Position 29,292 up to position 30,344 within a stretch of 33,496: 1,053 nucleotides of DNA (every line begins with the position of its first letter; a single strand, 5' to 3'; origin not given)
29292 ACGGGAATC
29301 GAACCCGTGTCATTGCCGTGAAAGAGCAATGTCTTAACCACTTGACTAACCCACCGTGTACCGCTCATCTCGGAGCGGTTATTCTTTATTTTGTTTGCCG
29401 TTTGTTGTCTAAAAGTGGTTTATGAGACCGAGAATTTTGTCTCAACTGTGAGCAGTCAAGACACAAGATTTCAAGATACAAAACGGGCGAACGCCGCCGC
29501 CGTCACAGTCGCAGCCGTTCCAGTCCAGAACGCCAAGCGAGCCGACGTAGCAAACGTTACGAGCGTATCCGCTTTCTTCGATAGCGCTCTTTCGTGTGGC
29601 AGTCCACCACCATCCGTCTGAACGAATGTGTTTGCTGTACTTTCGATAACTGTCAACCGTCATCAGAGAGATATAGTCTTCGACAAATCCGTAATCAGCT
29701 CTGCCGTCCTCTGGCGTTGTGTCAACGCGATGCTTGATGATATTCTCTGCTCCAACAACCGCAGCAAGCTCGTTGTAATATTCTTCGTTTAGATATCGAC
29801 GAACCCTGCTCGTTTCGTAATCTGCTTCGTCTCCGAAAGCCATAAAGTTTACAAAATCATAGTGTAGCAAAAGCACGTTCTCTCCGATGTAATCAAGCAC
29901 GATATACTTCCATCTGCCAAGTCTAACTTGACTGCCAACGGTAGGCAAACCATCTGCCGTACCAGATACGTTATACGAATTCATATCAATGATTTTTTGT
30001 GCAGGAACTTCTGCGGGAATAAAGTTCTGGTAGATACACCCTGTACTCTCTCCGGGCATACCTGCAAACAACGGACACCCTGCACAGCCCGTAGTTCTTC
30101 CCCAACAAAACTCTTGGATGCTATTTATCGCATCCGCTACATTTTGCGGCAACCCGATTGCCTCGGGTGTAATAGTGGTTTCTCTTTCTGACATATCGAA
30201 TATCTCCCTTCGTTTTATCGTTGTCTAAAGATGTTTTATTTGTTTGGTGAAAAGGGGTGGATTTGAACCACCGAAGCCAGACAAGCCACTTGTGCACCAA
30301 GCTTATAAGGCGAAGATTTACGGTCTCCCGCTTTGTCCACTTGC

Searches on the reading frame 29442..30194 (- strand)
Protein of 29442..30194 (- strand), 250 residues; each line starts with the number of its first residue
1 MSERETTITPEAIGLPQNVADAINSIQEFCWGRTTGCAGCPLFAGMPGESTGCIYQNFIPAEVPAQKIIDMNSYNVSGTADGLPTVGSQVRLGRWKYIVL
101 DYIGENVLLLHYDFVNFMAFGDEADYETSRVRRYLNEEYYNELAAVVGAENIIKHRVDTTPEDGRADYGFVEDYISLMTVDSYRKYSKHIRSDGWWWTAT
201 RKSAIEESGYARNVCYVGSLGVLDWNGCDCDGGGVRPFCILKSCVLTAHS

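Call 25: search_protein_families(library=phrogs, proteins=[window:29442-30194:-], max_evalue=0.001)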
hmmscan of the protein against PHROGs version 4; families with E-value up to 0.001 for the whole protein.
window:29442-30194:- (250 aa): 1 family
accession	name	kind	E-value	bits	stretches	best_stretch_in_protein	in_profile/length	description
phrog_9958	-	unknown function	3.5e-27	96.1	1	85-247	11-180/210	-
